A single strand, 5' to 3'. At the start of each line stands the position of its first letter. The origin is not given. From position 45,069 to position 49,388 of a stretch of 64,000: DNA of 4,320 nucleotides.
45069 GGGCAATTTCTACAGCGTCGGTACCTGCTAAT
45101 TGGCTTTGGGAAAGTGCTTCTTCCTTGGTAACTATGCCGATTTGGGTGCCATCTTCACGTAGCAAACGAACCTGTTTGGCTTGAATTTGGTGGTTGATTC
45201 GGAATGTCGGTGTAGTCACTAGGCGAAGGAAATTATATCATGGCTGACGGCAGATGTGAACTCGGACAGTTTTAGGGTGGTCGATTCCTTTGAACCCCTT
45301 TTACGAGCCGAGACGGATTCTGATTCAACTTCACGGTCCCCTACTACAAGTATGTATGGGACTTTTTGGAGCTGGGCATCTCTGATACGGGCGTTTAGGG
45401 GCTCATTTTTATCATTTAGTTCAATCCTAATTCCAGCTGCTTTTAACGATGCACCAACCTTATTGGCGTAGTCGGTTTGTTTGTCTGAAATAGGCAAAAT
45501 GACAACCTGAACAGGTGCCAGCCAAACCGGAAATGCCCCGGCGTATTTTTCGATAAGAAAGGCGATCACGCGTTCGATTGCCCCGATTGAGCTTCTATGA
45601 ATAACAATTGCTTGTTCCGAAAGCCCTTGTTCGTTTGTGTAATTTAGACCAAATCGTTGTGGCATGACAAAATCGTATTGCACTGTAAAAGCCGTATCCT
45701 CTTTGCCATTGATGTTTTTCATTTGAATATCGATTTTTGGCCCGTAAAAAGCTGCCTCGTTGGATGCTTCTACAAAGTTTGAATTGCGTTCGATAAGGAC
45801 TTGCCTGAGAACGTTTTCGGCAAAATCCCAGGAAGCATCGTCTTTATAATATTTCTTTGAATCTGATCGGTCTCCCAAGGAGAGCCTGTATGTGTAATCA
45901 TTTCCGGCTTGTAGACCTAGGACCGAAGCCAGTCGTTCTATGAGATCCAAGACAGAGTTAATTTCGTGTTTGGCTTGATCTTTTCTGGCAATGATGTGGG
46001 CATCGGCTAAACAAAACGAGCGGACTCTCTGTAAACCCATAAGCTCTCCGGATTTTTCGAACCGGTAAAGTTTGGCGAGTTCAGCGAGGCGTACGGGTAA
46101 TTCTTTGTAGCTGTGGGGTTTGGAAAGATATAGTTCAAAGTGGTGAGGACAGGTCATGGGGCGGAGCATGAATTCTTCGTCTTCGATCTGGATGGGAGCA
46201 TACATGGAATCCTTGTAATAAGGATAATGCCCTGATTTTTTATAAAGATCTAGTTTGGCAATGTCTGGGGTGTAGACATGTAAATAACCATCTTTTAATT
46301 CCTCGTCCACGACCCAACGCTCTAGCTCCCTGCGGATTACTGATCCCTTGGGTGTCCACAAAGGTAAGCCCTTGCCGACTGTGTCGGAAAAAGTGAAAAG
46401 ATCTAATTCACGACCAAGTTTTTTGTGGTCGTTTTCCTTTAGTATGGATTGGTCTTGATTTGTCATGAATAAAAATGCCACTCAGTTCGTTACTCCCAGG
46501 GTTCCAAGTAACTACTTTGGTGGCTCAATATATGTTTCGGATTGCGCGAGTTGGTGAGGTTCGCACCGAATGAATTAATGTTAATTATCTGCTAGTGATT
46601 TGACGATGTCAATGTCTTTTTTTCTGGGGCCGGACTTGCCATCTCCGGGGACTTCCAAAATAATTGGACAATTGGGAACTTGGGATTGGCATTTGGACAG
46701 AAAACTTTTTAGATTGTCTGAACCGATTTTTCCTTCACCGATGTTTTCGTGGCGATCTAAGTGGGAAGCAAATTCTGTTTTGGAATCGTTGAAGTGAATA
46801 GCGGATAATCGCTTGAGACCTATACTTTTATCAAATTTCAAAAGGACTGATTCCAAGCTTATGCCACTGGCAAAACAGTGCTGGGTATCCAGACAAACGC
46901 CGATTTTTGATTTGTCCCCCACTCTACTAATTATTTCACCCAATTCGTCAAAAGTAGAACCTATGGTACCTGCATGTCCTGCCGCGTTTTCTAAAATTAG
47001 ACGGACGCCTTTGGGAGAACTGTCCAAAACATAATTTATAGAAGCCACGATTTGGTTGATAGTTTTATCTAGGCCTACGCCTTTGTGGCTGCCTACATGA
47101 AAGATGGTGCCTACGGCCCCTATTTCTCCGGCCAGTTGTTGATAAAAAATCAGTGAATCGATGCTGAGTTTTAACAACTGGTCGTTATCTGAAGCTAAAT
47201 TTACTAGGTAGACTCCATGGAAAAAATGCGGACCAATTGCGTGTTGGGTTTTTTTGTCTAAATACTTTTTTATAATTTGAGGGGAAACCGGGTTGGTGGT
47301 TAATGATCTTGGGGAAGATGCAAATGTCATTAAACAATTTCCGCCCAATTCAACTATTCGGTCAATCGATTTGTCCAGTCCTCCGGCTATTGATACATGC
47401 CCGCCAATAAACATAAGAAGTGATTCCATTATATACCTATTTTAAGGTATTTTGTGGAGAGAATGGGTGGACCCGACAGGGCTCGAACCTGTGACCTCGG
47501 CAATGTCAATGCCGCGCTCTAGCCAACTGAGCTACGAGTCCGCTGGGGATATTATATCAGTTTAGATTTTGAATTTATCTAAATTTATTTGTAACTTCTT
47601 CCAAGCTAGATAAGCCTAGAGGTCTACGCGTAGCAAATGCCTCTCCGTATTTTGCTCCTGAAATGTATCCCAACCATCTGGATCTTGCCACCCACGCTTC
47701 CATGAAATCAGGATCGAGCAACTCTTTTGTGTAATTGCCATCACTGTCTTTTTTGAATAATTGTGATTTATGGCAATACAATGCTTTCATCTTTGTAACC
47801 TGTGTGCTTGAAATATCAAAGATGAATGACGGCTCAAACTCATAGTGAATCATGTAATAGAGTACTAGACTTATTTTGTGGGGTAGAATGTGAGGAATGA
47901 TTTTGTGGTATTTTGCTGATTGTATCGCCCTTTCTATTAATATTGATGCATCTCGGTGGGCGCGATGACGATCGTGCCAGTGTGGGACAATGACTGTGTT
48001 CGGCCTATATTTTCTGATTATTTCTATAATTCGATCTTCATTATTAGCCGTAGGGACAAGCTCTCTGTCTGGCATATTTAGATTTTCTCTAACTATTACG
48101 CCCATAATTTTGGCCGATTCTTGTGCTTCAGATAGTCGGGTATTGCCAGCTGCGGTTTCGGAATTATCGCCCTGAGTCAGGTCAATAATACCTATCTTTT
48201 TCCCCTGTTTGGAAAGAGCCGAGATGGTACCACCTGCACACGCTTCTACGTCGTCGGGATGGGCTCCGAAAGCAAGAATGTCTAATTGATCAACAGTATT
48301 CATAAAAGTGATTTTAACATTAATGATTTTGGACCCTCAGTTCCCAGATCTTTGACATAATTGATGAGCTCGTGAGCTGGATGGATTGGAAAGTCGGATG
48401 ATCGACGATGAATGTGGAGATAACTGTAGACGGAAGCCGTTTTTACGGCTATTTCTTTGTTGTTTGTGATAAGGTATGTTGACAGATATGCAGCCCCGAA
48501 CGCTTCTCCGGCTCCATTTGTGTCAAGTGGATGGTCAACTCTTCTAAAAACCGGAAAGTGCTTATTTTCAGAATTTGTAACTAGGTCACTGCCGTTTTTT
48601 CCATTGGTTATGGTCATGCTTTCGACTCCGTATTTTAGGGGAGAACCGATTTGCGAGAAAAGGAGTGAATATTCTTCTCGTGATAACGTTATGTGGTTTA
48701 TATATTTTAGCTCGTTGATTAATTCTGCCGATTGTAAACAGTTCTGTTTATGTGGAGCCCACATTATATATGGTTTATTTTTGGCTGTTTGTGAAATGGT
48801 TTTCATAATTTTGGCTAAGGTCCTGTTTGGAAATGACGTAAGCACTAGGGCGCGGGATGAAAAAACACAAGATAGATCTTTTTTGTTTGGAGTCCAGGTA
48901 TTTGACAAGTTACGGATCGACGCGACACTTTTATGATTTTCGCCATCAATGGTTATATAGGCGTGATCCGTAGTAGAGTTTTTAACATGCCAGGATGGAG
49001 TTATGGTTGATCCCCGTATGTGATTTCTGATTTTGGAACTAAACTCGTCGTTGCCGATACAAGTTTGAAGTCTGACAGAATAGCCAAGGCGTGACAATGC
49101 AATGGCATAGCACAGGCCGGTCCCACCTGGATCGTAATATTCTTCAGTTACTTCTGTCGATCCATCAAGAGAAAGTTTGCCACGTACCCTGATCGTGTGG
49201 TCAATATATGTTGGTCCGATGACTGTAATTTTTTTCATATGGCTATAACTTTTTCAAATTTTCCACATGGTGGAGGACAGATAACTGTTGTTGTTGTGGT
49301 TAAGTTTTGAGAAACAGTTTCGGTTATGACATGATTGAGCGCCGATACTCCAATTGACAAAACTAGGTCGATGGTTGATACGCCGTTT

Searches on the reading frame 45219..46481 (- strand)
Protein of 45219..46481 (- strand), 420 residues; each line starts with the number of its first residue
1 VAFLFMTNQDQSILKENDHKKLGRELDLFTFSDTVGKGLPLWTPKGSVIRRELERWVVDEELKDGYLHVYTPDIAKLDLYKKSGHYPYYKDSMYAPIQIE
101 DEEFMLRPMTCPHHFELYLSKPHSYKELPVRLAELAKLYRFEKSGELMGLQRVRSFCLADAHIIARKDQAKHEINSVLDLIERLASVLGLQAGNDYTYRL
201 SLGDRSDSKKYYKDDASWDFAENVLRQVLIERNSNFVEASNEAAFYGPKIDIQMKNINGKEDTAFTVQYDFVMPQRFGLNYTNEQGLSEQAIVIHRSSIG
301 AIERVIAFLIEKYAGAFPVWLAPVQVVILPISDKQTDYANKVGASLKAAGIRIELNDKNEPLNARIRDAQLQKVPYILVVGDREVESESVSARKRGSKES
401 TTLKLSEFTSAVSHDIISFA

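Call 93: search_protein_families(library=pfam, proteins=[window:45219-46481:-], max_evalue=0.00001)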
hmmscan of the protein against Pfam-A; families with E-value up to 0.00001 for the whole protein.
window:45219-46481:- (420 aa): 2 families
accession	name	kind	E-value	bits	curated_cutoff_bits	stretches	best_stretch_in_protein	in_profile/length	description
PF00587.30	tRNA-synt_2b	-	2.8e-30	106.2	29.3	1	100-313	7-179/179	tRNA synthetase class II core domain (G, H, P, S and T)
PF03129.25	HGTP_anticodon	-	1.2e-24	86.7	21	1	325-412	1-91/94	Anticodon binding domain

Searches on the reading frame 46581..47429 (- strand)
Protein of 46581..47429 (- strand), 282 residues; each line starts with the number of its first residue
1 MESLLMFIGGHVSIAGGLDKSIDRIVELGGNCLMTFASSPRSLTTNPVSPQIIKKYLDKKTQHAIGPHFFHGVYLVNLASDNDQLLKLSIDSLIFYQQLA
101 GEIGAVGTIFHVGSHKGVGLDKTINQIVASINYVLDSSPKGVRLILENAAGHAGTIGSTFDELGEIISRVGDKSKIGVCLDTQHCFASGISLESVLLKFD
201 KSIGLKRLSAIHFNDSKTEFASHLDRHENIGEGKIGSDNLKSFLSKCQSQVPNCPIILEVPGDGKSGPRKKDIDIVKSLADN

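Call 93: search_protein_families(library=pfam, proteins=[window:46581-47429:-], max_evalue=0.00001)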
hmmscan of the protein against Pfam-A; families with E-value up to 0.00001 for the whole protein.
window:46581-47429:- (282 aa): 1 family
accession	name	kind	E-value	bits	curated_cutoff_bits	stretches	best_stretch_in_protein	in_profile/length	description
PF01261.30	AP_endonuc_2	-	1.3e-35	123.7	31.1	1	23-270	2-236/249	Xylose isomerase-like TIM barrel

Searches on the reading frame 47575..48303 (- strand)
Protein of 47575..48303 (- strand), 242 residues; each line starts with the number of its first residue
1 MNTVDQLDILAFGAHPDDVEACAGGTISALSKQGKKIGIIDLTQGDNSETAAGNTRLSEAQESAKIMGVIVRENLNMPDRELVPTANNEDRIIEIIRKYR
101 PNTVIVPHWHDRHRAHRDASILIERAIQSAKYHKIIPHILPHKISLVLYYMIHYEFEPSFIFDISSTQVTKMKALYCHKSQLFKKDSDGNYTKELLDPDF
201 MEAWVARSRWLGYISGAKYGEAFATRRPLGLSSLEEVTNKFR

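Call 94: search_protein_families(library=pfam, proteins=[window:47575-48303:-], max_evalue=0.00001)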
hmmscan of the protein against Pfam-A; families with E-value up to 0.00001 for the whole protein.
window:47575-48303:- (242 aa): 1 family
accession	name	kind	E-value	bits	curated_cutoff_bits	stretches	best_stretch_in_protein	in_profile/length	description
PF02585.22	PIG-L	-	1.8e-23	83.9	28.2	1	10-125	1-127/129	GlcNAc-PI de-N-acetylase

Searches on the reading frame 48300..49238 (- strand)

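Call 93: search_protein_families(library=pfam, proteins=[window:48300-49238:-], max_evalue=0.00001)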
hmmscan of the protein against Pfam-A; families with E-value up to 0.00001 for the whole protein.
window:48300-49238:- (312 aa): 1 family
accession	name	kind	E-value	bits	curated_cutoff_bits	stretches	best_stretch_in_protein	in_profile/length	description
PF00294.29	PfkB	-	3.7e-27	95.9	25.8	1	1-284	1-298/302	pfkB family carbohydrate kinase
